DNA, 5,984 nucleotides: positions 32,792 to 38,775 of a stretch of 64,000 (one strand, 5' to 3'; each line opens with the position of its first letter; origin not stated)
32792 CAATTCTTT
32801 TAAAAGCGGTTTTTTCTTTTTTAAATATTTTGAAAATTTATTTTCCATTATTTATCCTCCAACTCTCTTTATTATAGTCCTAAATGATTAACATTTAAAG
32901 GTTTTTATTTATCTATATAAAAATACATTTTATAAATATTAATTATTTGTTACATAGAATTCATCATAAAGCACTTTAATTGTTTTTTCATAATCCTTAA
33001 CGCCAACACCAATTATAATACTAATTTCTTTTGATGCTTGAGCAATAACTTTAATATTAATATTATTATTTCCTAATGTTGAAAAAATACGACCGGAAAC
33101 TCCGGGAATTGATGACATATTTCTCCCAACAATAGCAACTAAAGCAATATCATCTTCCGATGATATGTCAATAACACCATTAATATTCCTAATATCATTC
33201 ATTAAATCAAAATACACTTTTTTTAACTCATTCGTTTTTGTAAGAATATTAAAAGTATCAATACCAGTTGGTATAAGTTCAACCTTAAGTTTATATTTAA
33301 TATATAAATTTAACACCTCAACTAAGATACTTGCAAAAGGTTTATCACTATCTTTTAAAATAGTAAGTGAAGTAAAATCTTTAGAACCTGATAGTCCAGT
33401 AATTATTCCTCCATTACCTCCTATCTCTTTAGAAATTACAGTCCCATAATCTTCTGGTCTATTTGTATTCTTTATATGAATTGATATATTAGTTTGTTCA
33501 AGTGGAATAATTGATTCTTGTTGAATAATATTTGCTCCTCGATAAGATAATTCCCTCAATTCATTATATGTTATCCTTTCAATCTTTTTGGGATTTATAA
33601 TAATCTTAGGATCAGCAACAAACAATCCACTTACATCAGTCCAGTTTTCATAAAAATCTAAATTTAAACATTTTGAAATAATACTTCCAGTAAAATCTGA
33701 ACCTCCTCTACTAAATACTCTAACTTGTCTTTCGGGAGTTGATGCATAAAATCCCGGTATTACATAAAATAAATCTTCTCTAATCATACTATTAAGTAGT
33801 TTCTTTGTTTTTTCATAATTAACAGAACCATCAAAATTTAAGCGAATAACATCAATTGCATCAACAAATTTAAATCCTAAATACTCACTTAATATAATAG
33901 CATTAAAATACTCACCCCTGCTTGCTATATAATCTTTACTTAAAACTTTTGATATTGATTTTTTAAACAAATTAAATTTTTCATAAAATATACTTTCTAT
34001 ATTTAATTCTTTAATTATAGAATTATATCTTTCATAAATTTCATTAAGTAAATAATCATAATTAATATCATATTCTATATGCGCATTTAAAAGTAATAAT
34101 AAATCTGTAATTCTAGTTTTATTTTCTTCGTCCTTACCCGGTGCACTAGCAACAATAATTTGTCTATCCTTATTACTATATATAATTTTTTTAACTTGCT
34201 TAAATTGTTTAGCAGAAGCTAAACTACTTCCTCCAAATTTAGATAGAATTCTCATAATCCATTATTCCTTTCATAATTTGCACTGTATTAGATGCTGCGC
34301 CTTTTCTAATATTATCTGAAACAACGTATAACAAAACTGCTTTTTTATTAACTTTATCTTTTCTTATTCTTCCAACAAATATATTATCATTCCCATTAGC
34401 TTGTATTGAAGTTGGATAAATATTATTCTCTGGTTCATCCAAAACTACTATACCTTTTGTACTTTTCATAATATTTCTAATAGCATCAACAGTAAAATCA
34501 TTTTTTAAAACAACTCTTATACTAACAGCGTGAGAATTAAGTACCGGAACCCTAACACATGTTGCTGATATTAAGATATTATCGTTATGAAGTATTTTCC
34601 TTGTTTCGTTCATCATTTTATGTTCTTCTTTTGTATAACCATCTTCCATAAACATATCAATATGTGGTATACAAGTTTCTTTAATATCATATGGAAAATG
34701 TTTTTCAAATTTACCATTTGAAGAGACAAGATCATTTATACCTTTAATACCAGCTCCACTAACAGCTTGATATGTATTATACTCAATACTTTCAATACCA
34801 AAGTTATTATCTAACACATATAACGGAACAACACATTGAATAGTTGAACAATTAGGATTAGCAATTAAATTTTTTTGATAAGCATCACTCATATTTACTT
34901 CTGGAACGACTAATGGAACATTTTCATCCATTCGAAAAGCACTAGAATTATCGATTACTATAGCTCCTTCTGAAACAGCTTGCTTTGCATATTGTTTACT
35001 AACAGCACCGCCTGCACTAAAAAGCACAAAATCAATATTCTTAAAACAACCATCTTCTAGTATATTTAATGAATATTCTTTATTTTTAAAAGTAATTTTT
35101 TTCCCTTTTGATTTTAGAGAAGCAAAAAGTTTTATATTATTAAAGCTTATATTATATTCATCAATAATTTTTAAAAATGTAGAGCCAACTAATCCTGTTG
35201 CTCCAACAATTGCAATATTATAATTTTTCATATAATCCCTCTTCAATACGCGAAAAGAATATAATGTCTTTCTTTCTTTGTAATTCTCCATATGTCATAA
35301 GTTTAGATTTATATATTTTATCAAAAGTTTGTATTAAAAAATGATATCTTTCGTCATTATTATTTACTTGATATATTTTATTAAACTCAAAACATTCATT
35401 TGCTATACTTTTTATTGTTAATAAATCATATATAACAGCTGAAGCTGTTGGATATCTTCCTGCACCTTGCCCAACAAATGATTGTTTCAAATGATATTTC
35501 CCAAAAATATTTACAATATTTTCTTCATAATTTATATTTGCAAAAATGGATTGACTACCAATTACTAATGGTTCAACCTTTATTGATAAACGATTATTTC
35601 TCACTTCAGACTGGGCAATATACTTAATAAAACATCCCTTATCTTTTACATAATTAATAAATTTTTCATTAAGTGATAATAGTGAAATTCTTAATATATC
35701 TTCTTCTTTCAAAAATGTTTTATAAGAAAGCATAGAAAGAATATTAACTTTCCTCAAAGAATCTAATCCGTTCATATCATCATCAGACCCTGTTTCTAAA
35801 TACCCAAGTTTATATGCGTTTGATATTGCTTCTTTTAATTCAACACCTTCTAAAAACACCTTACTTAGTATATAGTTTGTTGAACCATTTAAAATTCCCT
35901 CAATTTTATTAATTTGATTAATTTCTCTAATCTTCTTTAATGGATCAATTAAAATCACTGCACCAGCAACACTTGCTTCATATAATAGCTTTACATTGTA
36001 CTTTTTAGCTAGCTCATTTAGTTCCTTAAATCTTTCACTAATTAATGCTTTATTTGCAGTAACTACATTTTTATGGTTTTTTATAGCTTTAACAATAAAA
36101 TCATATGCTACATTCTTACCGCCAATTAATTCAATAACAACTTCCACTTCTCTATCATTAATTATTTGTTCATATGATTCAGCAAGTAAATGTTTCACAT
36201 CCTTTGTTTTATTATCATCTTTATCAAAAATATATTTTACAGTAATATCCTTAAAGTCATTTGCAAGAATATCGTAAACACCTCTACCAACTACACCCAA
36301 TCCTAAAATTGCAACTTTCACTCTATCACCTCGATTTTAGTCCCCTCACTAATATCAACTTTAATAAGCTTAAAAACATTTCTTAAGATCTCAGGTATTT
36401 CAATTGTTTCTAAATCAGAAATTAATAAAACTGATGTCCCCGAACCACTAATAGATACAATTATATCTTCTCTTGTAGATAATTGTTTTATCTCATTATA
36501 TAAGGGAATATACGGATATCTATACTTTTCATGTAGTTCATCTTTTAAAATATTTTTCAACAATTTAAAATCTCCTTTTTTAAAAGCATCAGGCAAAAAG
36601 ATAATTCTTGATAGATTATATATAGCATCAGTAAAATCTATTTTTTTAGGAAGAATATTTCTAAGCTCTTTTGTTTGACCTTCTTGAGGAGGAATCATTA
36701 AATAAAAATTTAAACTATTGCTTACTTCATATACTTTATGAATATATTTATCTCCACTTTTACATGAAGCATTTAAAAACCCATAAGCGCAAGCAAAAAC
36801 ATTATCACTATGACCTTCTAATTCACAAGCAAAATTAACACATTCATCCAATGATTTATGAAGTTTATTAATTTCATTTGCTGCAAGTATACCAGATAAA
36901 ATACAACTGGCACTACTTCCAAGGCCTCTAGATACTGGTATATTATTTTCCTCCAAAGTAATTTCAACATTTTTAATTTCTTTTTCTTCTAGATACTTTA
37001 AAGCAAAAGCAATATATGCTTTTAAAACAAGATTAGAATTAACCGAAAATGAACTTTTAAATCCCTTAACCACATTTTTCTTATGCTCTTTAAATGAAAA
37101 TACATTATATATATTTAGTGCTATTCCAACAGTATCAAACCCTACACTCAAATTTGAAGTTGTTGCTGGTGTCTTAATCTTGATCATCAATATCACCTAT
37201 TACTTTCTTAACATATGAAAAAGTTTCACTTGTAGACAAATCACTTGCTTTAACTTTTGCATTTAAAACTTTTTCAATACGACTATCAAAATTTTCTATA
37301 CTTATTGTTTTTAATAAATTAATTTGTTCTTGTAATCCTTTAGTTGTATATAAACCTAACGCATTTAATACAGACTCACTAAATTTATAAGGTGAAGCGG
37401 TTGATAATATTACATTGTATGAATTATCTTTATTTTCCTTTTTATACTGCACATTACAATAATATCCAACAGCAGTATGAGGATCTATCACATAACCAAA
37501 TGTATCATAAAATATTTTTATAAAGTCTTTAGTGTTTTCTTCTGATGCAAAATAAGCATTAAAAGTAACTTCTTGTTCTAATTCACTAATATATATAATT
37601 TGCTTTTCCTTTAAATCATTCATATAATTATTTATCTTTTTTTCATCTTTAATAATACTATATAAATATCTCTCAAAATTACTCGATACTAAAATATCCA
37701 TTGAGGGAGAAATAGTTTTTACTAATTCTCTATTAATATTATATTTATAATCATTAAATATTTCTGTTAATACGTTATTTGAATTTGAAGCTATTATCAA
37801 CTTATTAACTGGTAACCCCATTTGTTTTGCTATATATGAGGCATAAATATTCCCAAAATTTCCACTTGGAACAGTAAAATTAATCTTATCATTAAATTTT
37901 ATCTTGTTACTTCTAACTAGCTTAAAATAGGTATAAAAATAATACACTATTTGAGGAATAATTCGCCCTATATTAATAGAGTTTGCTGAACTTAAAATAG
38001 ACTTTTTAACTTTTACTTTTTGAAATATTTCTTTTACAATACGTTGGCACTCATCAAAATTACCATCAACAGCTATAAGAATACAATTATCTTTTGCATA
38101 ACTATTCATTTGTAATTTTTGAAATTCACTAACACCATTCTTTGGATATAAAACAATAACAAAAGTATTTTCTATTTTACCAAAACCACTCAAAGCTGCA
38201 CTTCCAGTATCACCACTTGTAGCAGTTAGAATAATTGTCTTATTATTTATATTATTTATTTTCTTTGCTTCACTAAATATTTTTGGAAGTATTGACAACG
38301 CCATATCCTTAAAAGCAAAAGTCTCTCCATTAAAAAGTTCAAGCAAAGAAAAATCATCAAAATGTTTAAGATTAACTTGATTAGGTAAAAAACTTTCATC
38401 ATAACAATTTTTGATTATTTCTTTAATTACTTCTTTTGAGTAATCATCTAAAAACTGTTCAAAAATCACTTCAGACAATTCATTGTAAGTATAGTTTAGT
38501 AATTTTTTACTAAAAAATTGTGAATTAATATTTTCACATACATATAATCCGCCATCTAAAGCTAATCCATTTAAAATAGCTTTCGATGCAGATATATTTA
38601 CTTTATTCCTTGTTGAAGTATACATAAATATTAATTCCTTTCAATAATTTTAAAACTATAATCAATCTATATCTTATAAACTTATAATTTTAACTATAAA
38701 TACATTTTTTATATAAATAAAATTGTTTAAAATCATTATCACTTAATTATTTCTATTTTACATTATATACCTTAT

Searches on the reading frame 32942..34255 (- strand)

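Call 64: search_protein_families(library=pfam, proteins=[window:32942-34255:-], max_evalue=0.00001)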
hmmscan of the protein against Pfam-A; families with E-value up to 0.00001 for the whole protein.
window:32942-34255:- (438 aa): 3 families
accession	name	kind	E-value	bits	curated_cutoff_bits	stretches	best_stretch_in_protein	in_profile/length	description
PF00696.33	AA_kinase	-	6.6e-31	108.3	24.9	1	1-263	1-234/234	Amino acid kinase family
PF22468.2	ACT_9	-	9.1e-20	70.6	27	1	373-433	1-61/61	ACT domain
PF13840.12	ACT_7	-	1.6e-07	31.5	27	1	366-430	2-64/65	ACT domain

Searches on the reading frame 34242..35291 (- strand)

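Call 64: search_protein_families(library=pfam, proteins=[window:34242-35291:-], max_evalue=0.00001)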
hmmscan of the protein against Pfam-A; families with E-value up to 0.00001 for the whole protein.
window:34242-35291:- (350 aa): 2 families
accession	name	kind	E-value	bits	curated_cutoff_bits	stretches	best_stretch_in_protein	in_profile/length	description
PF02774.23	Semialdhyde_dhC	-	6.5e-42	144.2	26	1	161-330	6-184/184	Semialdehyde dehydrogenase, dimerisation domain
PF01118.30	Semialdhyde_dh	-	2.4e-32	112.3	26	1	25-136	1-117/121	Semialdehyde dehydrogenase, NAD binding domain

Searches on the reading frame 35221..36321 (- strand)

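Call 65: search_protein_families(library=pfam, proteins=[window:35221-36321:-], max_evalue=0.00001)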
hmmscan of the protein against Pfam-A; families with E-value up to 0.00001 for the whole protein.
window:35221-36321:- (367 aa): 2 families
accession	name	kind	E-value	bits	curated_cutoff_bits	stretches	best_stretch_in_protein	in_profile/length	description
PF00742.24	Homoserine_dh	-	4.2e-42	144.3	22.9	1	125-301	3-173/173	Homoserine dehydrogenase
PF03447.22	NAD_binding_3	-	5.9e-15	56.4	24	1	7-115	1-116/116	Homoserine dehydrogenase, NAD binding domain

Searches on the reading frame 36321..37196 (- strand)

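Call 65: search_protein_families(library=pfam, proteins=[window:36321-37196:-], max_evalue=0.00001)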
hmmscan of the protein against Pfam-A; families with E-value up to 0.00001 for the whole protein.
window:36321-37196:- (292 aa): 1 family
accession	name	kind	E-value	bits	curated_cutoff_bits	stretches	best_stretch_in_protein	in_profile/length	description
PF00288.32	GHMP_kinases_N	-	1e-15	58.2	22.3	1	61-139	2-86/87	GHMP kinases N terminal domain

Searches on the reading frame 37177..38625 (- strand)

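Call 65: search_protein_families(library=pfam, proteins=[window:37177-38625:-], max_evalue=0.00001)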
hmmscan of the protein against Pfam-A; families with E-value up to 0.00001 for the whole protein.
window:37177-38625:- (483 aa): 3 families
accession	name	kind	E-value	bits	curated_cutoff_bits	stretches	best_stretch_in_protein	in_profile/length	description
PF14821.11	Thr_synth_N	-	6.1e-15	55.6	25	1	2-75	2-79/79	Threonine synthase N terminus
PF00291.31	PALP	-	1.6e-11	44.5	35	1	95-393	28-278/295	Pyridoxal-phosphate dependent enzyme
PF24857.1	THR4_C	-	1.8e-10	41.3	27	1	384-459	1-77/85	Threonine synthase, C-terminal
